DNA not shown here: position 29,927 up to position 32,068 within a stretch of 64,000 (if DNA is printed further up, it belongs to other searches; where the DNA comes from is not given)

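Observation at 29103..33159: Stand-alone three-gene LicD cassette with an FrbH-like nucleotidyltransferase-PLP fusion: candidate pathway for a CMP-activated amino-alkyl phosph(on)ate head group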

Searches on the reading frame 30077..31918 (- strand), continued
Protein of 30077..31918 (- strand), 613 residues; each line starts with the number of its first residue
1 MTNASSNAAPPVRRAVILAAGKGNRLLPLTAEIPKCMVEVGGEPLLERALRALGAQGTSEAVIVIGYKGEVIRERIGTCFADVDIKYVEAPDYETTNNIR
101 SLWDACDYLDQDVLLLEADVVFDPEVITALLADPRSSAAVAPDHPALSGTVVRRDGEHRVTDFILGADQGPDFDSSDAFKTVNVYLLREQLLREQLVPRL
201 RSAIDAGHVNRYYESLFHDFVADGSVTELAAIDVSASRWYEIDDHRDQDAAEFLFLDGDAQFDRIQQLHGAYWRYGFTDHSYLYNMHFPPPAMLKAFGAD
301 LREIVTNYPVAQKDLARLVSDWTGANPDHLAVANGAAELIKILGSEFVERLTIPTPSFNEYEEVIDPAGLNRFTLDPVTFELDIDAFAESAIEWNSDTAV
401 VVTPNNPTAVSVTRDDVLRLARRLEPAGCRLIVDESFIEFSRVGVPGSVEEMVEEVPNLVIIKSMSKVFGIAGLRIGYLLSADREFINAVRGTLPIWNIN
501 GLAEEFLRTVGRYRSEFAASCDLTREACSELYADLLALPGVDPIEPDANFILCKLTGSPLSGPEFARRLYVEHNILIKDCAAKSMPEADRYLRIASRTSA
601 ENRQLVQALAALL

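Call 67: search_protein_families(library=pfam, proteins=[P0367, P0380, P0409, P0460, P0474, P0481, P0493, P0494, P0492, P0422], max_evalue=0.001)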
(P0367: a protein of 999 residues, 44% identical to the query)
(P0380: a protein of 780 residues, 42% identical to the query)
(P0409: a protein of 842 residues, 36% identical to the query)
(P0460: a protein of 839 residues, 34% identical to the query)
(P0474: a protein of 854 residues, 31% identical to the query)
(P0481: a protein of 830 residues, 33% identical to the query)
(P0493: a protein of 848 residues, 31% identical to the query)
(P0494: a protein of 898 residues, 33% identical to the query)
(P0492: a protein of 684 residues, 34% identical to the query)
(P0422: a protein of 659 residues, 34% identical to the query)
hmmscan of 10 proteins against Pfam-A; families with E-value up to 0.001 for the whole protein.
P0367 (999 aa): 10 families
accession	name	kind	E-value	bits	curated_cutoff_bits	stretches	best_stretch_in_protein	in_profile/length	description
PF00155.27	Aminotran_1_2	-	1.8e-33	116.6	19.7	1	695-987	45-361/361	Aminotransferase class I and II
PF00534.26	Glycos_transf_1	-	4.9e-18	65.7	26.4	1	187-341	14-170/172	Glycosyl transferases group 1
PF13439.12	Glyco_transf_4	-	5.7e-18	66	28.5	1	14-175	1-169/170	Glycosyltransferase Family 4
PF13692.12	Glyco_trans_1_4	-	7.2e-18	65.7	27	1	190-329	3-142/142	Glycosyl transferases group 1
PF12804.13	NTP_transf_3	-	2.4e-15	57.5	27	1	400-527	1-122/160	MobA-like NTP transferase domain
PF13579.12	Glyco_trans_4_4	-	5.5e-10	40.2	29.7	1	15-171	1-158/158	Glycosyl transferase 4-like domain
PF20706.3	GT4-conflict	-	3.5e-07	30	26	1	259-307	275-323/385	Family 4 Glycosyltransferase in conflict systems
PF00483.29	NTP_transferase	-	5.6e-07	29.8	21.2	1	399-520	1-128/245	Nucleotidyl transferase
PF13524.12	Glyco_trans_1_2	-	2.7e-05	24.6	25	1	209-341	5-126/144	Glycosyl transferase-like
PF01128.25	IspD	-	0.00056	20.2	27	0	400-453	3-55/221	2-C-methyl-D-erythritol 4-phosphate cytidylyltransferase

P0380 (780 aa): 5 families
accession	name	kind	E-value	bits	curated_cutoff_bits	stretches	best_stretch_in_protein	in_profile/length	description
PF00155.27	Aminotran_1_2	-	2.4e-30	106.4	19.7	1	296-586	44-361/361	Aminotransferase class I and II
PF13302.13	Acetyltransf_3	-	6.5e-20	72.7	25.4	1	605-746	2-138/138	Acetyltransferase (GNAT) domain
PF12804.13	NTP_transf_3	-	7e-17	62.5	27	1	9-198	1-151/160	MobA-like NTP transferase domain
PF00583.31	Acetyltransf_1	-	9.7e-08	32.7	20.7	1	644-745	16-116/116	Acetyltransferase (GNAT) family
PF00483.29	NTP_transferase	-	1.8e-05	24.9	21.2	1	9-117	2-119/245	Nucleotidyl transferase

P0409 (842 aa): 9 families
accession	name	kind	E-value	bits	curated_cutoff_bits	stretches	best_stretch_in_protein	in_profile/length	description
PF00155.27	Aminotran_1_2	-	5.3e-31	108.5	19.7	1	315-597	63-361/361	Aminotransferase class I and II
PF12804.13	NTP_transf_3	-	2.6e-11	44.4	27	1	3-134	1-124/160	MobA-like NTP transferase domain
PF00483.29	NTP_transferase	-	9.7e-08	32.3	21.2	1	3-129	2-134/245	Nucleotidyl transferase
PF13649.12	Methyltransf_25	-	5.6e-07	30.6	27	1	675-750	1-83/97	Methyltransferase domain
PF08241.18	Methyltransf_11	-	9.2e-07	29.9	21.2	1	677-746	2-75/95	Methyltransferase domain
PF13847.12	Methyltransf_31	-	4e-06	27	27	1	670-760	2-103/145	Methyltransferase domain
PF13489.12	Methyltransf_23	-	4.2e-06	27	27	1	667-818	18-161/164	Methyltransferase domain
PF08242.18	Methyltransf_12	-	1.4e-05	26.1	30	1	677-755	2-86/98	Methyltransferase domain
PF01128.25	IspD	-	0.00031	21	27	1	1-73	1-68/221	2-C-methyl-D-erythritol 4-phosphate cytidylyltransferase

P0460 (839 aa): 11 families
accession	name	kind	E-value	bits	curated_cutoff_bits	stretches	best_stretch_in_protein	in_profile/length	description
PF00155.27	Aminotran_1_2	-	2.4e-29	103.1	19.7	1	296-592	34-361/361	Aminotransferase class I and II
PF12804.13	NTP_transf_3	-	8.8e-20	71.9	27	1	7-142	1-126/160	MobA-like NTP transferase domain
PF00483.29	NTP_transferase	-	6.2e-11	42.8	21.2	1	7-118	2-115/245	Nucleotidyl transferase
PF13649.12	Methyltransf_25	-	4.6e-09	37.3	27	1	665-747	1-89/97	Methyltransferase domain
PF08241.18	Methyltransf_11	-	4.6e-08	34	21.2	1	667-747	2-86/95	Methyltransferase domain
PF08242.18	Methyltransf_12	-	1.2e-07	32.8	30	1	667-748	2-89/98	Methyltransferase domain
PF01128.25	IspD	-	8.7e-06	26.1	27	1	6-62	2-55/221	2-C-methyl-D-erythritol 4-phosphate cytidylyltransferase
PF13847.12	Methyltransf_31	-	1.7e-05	24.9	27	1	661-744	3-97/145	Methyltransferase domain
PF13489.12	Methyltransf_23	-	0.00016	21.9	27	1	646-809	9-159/164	Methyltransferase domain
PF02353.26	CMAS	-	0.00018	21.4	27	1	651-738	52-144/273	Mycolic acid cyclopropane synthetase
PF07021.18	MetW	-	0.00054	20.1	21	1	659-755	11-106/193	Methionine biosynthesis protein MetW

P0474 (854 aa): 13 families
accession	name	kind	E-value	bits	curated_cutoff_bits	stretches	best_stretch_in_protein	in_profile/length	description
PF13847.12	Methyltransf_31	-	2.2e-17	63.5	27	1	670-799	3-122/145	Methyltransferase domain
PF00155.27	Aminotran_1_2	-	8.8e-17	61.8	19.7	1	316-598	63-360/361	Aminotransferase class I and II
PF08242.18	Methyltransf_12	-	1.3e-15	58.3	30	1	675-777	1-98/98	Methyltransferase domain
PF13649.12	Methyltransf_25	-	5.9e-15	56.2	27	1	674-775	1-97/97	Methyltransferase domain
PF08241.18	Methyltransf_11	-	8.5e-12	46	21.2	1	675-779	1-95/95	Methyltransferase domain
PF12804.13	NTP_transf_3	-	3.7e-09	37.4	27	1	3-122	1-110/160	MobA-like NTP transferase domain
PF13489.12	Methyltransf_23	-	5.5e-09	36.4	27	1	662-789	9-129/164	Methyltransferase domain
PF00483.29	NTP_transferase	-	5.3e-08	33.2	21.2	1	3-127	2-128/245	Nucleotidyl transferase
PF01209.24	Ubie_methyltran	-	1.2e-07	31.8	20.1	1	643-788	20-160/233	ubiE/COQ5 methyltransferase family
PF05175.20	MTS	-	8.3e-07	29.2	23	1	667-749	28-105/170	Methyltransferase small domain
PF05891.18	Methyltransf_PK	-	5.3e-05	23.3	27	1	661-790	46-170/218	AdoMet dependent proline di-methyltransferase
PF01728.25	FtsJ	-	0.00039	20.8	24.1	1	663-751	16-100/181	FtsJ-like methyltransferase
PF01135.25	PCMT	-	0.00099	19.4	20.3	0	661-721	64-125/210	Protein-L-isoaspartate(D-aspartate) O-methyltransferase (PCMT)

P0481 (830 aa): 9 families
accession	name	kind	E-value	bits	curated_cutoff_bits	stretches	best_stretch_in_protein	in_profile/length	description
PF00155.27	Aminotran_1_2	-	2.4e-28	99.8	19.7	1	293-575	35-346/361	Aminotransferase class I and II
PF00483.29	NTP_transferase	-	9.4e-12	45.5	21.2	1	2-119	1-123/245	Nucleotidyl transferase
PF13847.12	Methyltransf_31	-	5.2e-10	39.6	27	1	659-768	4-128/145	Methyltransferase domain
PF12804.13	NTP_transf_3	-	3.6e-08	34.2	27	1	3-123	1-110/160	MobA-like NTP transferase domain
PF13649.12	Methyltransf_25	-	2.1e-07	31.9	27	1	664-735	3-81/97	Methyltransferase domain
PF08241.18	Methyltransf_11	-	6.6e-07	30.3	21.2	1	664-736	2-78/95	Methyltransferase domain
PF08242.18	Methyltransf_12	-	9e-07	30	30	1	664-741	2-85/98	Methyltransferase domain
PF13489.12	Methyltransf_23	-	6.6e-05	23.1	27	1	643-739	9-99/164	Methyltransferase domain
PF05401.17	NodS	-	0.00018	21.8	24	0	644-739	29-127/201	Nodulation protein S (NodS)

P0493 (848 aa): 8 families
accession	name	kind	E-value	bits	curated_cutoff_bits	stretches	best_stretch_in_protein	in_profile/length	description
PF00155.27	Aminotran_1_2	-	1.7e-18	67.4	19.7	1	297-584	35-346/361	Aminotransferase class I and II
PF12804.13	NTP_transf_3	-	4.3e-12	46.9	27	1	8-144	2-127/160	MobA-like NTP transferase domain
PF00483.29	NTP_transferase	-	3.5e-10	40.3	21.2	1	7-194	2-193/245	Nucleotidyl transferase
PF13649.12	Methyltransf_25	-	9.6e-10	39.5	27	1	676-748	1-80/97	Methyltransferase domain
PF13847.12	Methyltransf_31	-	1.6e-08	34.8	27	1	671-773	2-113/145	Methyltransferase domain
PF08242.18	Methyltransf_12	-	3.8e-08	34.4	30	1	678-747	2-80/98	Methyltransferase domain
PF08241.18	Methyltransf_11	-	7.8e-08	33.3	21.2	1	678-748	2-76/95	Methyltransferase domain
PF13489.12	Methyltransf_23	-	1.5e-06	28.4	27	1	671-776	21-123/164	Methyltransferase domain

P0494 (898 aa): 4 families
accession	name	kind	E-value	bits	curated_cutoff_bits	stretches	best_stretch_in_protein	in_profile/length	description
PF00155.27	Aminotran_1_2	-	6.7e-25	88.5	19.7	1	315-603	64-361/361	Aminotransferase class I and II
PF12804.13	NTP_transf_3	-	3.1e-17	63.7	27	1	4-130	2-119/160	MobA-like NTP transferase domain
PF04991.19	LicD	-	4.5e-11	43.7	22.6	1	632-678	3-49/227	LicD family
PF00483.29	NTP_transferase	-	4.6e-09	36.7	21.2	1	3-120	2-120/245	Nucleotidyl transferase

P0492 (684 aa): 4 families
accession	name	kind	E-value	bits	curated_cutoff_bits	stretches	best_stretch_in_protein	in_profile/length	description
PF00155.27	Aminotran_1_2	-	1.5e-23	84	19.7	1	318-597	66-360/361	Aminotransferase class I and II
PF12804.13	NTP_transf_3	-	2.3e-11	44.6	27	1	3-136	1-124/160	MobA-like NTP transferase domain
PF00483.29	NTP_transferase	-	2.8e-06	27.5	21.2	1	3-117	2-117/245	Nucleotidyl transferase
PF20202.4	DUF6564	-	0.00048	20.3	25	1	47-128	29-115/230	Domain of unknown function (DUF6564)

P0422 (659 aa): 1 family
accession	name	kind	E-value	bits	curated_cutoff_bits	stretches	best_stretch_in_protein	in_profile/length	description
PF00155.27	Aminotran_1_2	-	3e-32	112.6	19.7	1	321-621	41-361/361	Aminotransferase class I and II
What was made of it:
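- Fusion proteins exist: NTase-PLP-LicD, NTase-PLP-MTase (five), GT4-NTase-PLP and NTase-PLP-GNAT (call 67).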

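Call 68: list_cluster_members(proteins=[P0362, P0363, P0365, P0367, P0373, P0380, P0390, P0409, P0494, P0460])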
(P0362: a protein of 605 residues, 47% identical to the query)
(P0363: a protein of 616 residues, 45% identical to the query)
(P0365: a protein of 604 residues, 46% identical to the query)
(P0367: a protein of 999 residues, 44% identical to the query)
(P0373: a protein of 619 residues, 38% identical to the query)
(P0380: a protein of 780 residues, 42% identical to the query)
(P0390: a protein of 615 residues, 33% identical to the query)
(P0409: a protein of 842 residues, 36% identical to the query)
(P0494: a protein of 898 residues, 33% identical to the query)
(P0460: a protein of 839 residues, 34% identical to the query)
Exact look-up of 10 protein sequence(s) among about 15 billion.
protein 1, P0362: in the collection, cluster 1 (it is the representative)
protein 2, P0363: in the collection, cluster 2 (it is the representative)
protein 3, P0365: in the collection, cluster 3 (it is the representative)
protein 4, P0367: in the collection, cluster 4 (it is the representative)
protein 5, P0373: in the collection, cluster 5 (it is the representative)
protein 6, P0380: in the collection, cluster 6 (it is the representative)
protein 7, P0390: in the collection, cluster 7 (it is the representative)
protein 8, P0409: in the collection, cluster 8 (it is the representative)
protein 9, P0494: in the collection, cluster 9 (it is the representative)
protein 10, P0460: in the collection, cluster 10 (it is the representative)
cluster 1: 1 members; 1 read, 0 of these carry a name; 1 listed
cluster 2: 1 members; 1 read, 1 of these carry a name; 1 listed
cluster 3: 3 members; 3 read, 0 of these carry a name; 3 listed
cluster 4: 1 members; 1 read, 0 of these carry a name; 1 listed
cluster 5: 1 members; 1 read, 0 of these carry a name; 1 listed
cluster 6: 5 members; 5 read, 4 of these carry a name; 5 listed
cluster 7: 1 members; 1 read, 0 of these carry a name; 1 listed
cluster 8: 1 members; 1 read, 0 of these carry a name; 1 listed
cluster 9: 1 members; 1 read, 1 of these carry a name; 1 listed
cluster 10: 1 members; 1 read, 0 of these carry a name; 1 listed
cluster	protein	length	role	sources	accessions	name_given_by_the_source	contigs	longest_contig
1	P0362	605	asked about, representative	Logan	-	-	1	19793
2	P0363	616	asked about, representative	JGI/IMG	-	histidinol-phosphate/aromatic aminotransferase/cobyric acid decarboxylase-like ...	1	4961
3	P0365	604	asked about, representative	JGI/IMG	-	-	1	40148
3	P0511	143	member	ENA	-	-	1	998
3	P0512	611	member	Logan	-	-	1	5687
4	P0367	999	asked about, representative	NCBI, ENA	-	-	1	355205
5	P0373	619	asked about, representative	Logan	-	-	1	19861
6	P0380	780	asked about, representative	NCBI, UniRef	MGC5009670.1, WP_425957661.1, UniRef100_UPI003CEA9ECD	aminotransferase class I/II-fold pyridoxal phosphate-dependent enzyme [Streptosporangium ... | aminotransferase class I/II-fold pyridoxal phosphate-dependent enzyme n=1 ...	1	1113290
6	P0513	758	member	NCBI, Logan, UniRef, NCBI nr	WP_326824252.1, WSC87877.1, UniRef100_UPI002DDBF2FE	aminotransferase class I/II-fold pyridoxal phosphate-dependent enzyme [Streptosporangium ... | aminotransferase class I/II-fold pyridoxal phosphate-dependent enzyme n=1 ...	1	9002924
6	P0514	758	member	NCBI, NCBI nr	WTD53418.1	aminotransferase class I/II-fold pyridoxal phosphate-dependent enzyme [Streptosporangium ...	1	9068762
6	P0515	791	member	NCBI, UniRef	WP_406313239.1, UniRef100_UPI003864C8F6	aminotransferase class I/II-fold pyridoxal phosphate-dependent enzyme [Streptosporangium ... | aminotransferase class I/II-fold pyridoxal phosphate-dependent enzyme n=1 ...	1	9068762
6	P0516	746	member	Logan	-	-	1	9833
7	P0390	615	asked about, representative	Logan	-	-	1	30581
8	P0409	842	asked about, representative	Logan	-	-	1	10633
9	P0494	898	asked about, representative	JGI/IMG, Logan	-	histidinol-phosphate/aromatic aminotransferase/cobyric acid decarboxylase-like ...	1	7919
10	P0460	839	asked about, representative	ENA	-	-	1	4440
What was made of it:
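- A 42%-identical NTase-PLP-GNAT fusion occurs in Streptosporangium (calls 67, 68).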

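Call 74: find_related_loci(query=A3, collection=metagenome_contigs, flank=8000)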
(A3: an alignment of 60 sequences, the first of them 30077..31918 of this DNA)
Query A3 (613 aa) in metagenome_contigs; peptide patterns used: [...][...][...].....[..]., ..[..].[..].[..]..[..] (x = any residue, [..] = any of these).
600 stretches matched a pattern (row limit reached: there are more); 570 encode a relative of the query (tblastn E <= 1e-3); the best 80 are kept; 80 distinct loci.
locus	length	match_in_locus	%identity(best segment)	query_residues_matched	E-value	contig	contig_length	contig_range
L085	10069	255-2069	73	3-607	0e+0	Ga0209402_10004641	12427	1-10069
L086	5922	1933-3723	73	11-607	0e+0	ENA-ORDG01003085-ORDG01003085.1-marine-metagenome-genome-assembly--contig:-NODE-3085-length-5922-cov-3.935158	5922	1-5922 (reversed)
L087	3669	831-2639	71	12-613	0e+0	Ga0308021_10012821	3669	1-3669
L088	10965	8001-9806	62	11-612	0e+0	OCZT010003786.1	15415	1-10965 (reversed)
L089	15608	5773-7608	61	1-610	0e+0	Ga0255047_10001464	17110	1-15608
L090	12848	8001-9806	59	11-612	0e+0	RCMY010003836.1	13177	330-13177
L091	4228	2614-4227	62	6-540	0e+0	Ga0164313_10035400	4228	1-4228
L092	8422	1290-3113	53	7-613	0e+0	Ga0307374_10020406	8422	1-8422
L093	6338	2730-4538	46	11-613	2e-178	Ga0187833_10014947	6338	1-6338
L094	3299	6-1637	49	70-613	2e-175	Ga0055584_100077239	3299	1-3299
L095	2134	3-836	76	336-613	3e-146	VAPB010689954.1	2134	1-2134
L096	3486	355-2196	36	14-612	6e-140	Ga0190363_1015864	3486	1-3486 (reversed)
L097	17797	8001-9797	35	12-612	5e-126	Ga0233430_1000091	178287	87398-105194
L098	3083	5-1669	41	57-613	2e-126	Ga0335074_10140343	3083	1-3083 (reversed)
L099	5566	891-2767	48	12-613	2e-145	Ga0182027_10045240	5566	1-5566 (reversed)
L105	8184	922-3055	50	12-613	1e-112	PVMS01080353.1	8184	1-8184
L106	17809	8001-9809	34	12-612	4e-112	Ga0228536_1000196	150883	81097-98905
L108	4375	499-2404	49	12-613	1e-111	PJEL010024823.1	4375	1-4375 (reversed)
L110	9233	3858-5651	36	18-612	4e-110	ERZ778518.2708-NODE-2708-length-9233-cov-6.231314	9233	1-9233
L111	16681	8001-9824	35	12-613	2e-109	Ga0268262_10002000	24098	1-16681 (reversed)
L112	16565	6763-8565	33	14-612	2e-109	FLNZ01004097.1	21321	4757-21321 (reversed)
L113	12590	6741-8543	35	14-612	2e-109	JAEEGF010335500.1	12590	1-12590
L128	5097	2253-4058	36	14-613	7e-108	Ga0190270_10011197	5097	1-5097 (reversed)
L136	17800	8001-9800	34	14-612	3e-106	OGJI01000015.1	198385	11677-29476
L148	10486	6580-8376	34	14-612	3e-105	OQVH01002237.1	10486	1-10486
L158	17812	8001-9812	32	14-613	2e-104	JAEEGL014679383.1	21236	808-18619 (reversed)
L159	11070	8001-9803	35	14-612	4e-104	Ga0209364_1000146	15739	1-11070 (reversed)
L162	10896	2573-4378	33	14-612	4e-104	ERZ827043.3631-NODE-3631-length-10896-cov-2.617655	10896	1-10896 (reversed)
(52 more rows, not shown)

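Call 78: search_protein_families(library=pfam, proteins=[L105:3073-3726:+, L113:10499-11395:+, L091:1556-2407:-, L106:9812-10924:+, L136:9825-11735:+, L158:2225-3250:+, L106:10902-12182:+, L110:7807-9231:+, L159:1215-3524:+, L158:1443-2225:+], max_evalue=0.0001)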
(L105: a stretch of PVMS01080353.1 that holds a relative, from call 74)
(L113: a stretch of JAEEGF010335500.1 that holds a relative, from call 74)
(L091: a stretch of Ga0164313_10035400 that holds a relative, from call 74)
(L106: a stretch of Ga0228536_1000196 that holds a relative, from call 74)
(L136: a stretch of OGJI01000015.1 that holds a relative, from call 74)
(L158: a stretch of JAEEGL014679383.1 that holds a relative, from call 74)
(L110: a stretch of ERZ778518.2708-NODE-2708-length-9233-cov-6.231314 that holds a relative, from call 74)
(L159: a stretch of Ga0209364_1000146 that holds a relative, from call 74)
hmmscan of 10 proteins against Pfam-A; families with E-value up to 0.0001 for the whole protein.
L105:3073-3726:+ (217 aa): 1 family
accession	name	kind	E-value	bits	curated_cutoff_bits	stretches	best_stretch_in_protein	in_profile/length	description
PF01066.26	CDP-OH_P_transf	-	3.3e-11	44.2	22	1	20-169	3-138/152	CDP-alcohol phosphatidyltransferase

L113:10499-11395:+ (298 aa): 1 family
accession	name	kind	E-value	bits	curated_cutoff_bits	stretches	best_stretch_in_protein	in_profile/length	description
PF04991.19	LicD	-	2.5e-40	139.4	22.6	1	41-258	1-227/227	LicD family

L091:1556-2407:- (283 aa): 12 families
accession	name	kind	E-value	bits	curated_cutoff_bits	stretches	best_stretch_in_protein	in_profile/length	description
PF13649.12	Methyltransf_25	-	3e-19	69.9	27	1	73-159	2-92/97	Methyltransferase domain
PF08241.18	Methyltransf_11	-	3.6e-17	63.2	21.2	1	73-156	1-86/95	Methyltransferase domain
PF08242.18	Methyltransf_12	-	3.6e-14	53.7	30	1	73-161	1-93/98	Methyltransferase domain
PF13847.12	Methyltransf_31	-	3.3e-12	46.7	27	1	67-169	2-111/145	Methyltransferase domain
PF01209.24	Ubie_methyltran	-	1.9e-07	31.1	20.1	1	65-166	44-150/233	ubiE/COQ5 methyltransferase family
PF05891.18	Methyltransf_PK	-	2.2e-07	31.1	27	1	65-218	52-210/218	AdoMet dependent proline di-methyltransferase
PF05401.17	NodS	-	4.9e-07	30.2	24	1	70-160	45-133/201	Nodulation protein S (NodS)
PF08003.17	Methyltransf_9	-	9.1e-07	28.6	23.8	1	57-170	105-220/315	Protein of unknown function (DUF1698)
PF01135.25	PCMT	-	1.2e-06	28.8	20.3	1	62-138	68-149/210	Protein-L-isoaspartate(D-aspartate) O-methyltransferase (PCMT)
PF13489.12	Methyltransf_23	-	5.1e-06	26.8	27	1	66-172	20-121/164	Methyltransferase domain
PF00398.26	RrnaAD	-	2.8e-05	23.8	24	1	66-125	28-87/263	Ribosomal RNA adenine dimethylase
PF01728.25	FtsJ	-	2.9e-05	24.5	24.1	1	68-125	21-77/181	FtsJ-like methyltransferase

L106:9812-10924:+ (370 aa): 1 family
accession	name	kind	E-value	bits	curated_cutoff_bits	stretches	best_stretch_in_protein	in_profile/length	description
PF02317.23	Octopine_DH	-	2.6e-35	122.1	30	1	180-335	2-149/150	NAD/NADP octopine/nopaline dehydrogenase, alpha-helical domain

L136:9825-11735:+ (636 aa): 2 families
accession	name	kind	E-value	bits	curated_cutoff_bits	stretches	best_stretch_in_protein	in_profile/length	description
PF02096.25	60KD_IMP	-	3.2e-30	105.7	35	1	22-211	1-162/163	60Kd inner membrane protein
PF04464.20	Glyphos_transf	-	2.9e-13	50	22.1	1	264-613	11-359/367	CDP-Glycerol:Poly(glycerophosphate) glycerophosphotransferase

L158:2225-3250:+ (341 aa): 2 families
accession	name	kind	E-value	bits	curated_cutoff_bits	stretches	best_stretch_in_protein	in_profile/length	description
PF00535.33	Glycos_transf_2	-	1.1e-28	100.7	23.3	1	5-172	1-165/168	Glycosyl transferase family 2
PF13641.12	Glyco_tranf_2_3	-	2.2e-09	38.1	27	1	4-106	3-109/230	Glycosyltransferase like family 2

L106:10902-12182:+ (426 aa): 1 family
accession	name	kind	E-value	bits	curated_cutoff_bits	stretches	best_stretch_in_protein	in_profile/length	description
PF01943.22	Polysacc_synt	-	2.6e-42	145.6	28.2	1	19-289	1-273/274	Polysaccharide biosynthesis protein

L110:7807-9231:+ (475 aa): 2 families
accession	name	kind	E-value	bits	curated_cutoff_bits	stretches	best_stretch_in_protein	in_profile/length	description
PF13440.11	Polysacc_synt_3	-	8.8e-98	327.6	23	1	33-325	1-293/293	Polysaccharide biosynthesis protein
PF01943.22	Polysacc_synt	-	9e-28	97.9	28.2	1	10-276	2-274/274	Polysaccharide biosynthesis protein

L159:1215-3524:+ (769 aa): 1 family
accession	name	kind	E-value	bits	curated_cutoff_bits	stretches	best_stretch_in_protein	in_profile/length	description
PF00884.28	Sulfatase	-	8e-06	25.8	25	1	368-656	2-245/301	Sulfatase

L158:1443-2225:+ (260 aa): 1 family
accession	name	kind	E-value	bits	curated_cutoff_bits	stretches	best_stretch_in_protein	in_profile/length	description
PF00005.33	ABC_tran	-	1.6e-22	81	25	1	56-187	1-135/137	ABC transporter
